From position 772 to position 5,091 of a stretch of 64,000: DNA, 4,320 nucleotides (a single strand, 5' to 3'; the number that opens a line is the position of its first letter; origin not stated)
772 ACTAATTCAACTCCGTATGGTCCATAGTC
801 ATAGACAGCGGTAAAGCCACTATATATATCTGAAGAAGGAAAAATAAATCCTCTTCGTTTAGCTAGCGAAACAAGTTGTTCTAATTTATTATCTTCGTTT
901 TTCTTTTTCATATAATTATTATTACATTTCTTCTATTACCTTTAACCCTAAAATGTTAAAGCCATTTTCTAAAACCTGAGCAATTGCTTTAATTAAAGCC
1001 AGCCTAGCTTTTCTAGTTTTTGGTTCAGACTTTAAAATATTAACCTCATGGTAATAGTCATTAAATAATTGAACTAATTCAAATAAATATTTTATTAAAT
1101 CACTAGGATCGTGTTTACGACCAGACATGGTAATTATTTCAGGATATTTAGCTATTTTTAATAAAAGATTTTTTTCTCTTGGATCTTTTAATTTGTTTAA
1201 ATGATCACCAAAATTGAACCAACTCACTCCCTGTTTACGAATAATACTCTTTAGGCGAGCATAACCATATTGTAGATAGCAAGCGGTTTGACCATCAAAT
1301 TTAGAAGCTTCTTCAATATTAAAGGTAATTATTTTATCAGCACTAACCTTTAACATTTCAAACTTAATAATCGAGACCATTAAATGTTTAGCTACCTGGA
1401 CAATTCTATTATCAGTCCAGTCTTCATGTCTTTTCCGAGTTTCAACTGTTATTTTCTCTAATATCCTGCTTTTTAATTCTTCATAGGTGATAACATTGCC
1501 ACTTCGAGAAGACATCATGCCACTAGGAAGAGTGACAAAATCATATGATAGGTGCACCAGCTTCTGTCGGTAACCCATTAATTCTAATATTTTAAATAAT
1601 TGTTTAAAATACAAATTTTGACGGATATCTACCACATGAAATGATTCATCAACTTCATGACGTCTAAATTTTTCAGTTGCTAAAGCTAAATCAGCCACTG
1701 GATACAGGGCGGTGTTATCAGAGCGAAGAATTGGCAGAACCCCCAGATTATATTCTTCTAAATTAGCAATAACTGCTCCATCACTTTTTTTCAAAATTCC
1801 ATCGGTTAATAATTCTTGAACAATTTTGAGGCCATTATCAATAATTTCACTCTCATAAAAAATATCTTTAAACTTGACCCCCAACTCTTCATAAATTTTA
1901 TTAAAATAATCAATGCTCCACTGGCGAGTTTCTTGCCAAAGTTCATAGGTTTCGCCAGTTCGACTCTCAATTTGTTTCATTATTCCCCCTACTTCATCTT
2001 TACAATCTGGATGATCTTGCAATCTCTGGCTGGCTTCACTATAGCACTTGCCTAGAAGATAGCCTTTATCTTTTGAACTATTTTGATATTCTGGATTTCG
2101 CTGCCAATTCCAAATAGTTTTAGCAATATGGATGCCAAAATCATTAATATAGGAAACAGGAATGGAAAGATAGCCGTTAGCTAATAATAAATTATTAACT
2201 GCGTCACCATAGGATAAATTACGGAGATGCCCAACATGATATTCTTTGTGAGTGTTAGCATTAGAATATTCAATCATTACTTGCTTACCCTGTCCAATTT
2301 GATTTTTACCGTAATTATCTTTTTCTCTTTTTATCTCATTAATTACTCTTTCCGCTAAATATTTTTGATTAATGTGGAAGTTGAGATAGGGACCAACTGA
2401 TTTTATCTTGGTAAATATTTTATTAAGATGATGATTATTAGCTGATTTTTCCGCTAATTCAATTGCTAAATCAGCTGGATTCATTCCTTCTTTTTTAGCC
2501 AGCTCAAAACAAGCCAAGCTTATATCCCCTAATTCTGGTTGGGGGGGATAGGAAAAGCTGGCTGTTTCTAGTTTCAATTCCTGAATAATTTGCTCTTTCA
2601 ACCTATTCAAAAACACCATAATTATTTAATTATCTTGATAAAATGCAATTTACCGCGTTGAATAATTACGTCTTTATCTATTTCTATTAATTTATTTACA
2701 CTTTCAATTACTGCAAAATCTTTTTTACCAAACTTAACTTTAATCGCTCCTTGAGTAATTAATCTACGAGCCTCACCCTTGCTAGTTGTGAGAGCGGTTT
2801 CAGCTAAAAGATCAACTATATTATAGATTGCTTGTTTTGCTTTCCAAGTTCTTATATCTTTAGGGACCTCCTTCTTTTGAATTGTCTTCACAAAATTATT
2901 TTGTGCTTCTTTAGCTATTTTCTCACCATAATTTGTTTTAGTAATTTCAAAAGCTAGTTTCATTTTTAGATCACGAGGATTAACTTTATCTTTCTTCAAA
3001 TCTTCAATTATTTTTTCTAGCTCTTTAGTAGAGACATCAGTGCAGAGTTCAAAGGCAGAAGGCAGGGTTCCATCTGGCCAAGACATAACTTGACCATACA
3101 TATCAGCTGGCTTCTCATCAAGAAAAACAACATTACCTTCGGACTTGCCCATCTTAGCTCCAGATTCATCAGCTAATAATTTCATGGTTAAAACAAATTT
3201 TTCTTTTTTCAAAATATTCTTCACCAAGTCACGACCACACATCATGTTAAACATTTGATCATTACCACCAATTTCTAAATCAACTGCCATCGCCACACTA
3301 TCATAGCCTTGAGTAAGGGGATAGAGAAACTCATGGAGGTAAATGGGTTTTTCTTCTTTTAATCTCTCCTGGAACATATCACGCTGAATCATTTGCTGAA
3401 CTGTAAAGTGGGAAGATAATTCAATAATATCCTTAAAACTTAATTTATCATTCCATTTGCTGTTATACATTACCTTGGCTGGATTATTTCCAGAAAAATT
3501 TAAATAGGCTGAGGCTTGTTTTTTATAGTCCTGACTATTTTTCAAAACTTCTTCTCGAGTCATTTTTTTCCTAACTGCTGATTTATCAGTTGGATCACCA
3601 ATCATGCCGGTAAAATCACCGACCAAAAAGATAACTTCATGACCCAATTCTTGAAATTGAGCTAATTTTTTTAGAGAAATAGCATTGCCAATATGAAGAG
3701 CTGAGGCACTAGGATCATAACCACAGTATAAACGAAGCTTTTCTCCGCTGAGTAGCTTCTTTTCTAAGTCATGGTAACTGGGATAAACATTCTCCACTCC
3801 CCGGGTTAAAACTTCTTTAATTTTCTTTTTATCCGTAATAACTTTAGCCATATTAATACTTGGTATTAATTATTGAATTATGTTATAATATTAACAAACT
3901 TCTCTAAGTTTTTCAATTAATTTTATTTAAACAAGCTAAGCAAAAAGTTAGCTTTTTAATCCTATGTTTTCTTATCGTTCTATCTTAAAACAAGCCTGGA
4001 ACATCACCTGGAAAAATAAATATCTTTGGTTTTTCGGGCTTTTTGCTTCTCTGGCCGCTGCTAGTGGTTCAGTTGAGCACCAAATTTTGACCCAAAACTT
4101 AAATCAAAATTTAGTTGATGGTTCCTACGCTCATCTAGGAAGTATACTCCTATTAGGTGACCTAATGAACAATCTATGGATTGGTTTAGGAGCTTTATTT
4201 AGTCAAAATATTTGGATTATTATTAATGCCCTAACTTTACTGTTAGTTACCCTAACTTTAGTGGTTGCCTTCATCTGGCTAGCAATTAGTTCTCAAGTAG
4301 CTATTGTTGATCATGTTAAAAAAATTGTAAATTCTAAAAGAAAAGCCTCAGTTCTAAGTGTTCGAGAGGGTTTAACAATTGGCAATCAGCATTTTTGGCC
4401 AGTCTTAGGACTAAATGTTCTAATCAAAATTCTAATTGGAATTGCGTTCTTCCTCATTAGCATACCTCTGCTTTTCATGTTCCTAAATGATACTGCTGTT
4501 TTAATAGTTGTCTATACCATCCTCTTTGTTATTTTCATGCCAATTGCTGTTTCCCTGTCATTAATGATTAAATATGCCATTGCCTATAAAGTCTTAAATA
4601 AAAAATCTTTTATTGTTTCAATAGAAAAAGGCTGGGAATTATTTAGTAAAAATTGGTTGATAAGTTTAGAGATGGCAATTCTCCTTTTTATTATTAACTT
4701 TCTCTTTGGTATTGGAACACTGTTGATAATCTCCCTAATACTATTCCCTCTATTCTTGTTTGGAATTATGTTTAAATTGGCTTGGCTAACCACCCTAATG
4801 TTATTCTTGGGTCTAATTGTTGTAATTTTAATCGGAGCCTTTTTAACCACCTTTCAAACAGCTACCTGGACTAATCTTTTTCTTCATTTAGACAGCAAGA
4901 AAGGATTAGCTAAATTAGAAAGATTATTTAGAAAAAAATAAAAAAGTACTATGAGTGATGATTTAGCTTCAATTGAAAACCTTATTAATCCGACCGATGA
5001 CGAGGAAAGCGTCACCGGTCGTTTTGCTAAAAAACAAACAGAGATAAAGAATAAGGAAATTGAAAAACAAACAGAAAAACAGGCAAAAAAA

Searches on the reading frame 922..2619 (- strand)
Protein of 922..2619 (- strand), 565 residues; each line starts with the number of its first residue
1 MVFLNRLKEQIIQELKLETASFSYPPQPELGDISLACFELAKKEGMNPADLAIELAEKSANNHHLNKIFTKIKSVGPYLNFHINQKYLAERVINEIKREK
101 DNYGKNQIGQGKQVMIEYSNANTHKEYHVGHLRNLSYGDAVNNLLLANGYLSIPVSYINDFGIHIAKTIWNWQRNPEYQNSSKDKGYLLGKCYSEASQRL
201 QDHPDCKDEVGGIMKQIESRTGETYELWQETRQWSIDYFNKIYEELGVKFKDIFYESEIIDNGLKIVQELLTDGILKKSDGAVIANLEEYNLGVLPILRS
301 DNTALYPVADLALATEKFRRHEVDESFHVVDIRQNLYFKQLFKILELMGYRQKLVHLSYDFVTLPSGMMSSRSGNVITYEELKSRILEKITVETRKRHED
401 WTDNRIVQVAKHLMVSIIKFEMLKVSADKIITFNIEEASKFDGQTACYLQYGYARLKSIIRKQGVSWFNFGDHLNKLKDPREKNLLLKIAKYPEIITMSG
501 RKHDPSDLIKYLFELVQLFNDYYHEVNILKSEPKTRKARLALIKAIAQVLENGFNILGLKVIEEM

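Call 10: search_protein_families(library=pfam, proteins=[window:922-2619:-], max_evalue=0.0001)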
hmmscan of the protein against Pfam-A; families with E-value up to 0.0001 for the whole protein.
window:922-2619:- (565 aa): 3 families
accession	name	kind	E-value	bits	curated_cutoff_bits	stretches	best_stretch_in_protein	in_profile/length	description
PF00750.26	tRNA-synt_1d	-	2.5e-36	125.8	23.3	1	99-424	8-338/349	tRNA synthetases class I (R), catalytic domain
PF05746.21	DALR_1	-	1.9e-32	112.2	22.3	1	449-565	1-117/117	DALR anticodon binding domain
PF03485.21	Arg_tRNA_synt_N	-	8.4e-11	42.8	21.5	1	14-83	18-85/85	Arginyl tRNA synthetase N terminal domain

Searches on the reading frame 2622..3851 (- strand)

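Call 10: search_protein_families(library=pfam, proteins=[window:2622-3851:-], max_evalue=0.0001)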
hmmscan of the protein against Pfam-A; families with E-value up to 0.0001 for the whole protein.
window:2622-3851:- (409 aa): 2 families
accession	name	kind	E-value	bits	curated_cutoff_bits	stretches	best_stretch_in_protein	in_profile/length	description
PF00579.31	tRNA-synt_1b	-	2e-72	244.4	21.1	1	36-323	3-290/292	tRNA synthetases class I (W and Y)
PF22421.1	SYY_C-terminal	-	1e-08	35.4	27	1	329-405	5-81/83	Tyrosine--tRNA ligase SYY-like C-terminal domain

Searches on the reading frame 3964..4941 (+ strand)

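Call 10: search_protein_families(library=pfam, proteins=[window:3964-4941:+], max_evalue=0.0001)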
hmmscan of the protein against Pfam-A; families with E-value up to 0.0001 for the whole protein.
window:3964-4941:+ (325 aa): 0 families

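Call 42: search_protein_families(library=pfam, proteins=[window:3964-4941:+], max_evalue=1)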
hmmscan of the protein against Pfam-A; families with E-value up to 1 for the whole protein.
window:3964-4941:+ (325 aa): 1 family
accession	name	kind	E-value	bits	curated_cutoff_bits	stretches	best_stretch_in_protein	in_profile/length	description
PF22378.1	Tas3-like_N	-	0.11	13.2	26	1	212-236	19-43/73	Tas3-like, N-terminal domain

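Call 73: search_protein_families(library=ncbifam, proteins=[window:3964-4941:+], max_evalue=0.1)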
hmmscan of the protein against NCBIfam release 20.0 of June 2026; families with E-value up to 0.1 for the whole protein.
window:3964-4941:+ (325 aa): 1 family
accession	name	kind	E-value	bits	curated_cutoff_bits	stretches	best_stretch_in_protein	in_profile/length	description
TIGR03513.1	GldL_gliding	equivalog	0.073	13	68.3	0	244-314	4-70/247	type IX secretion system motor protein PorL/GldL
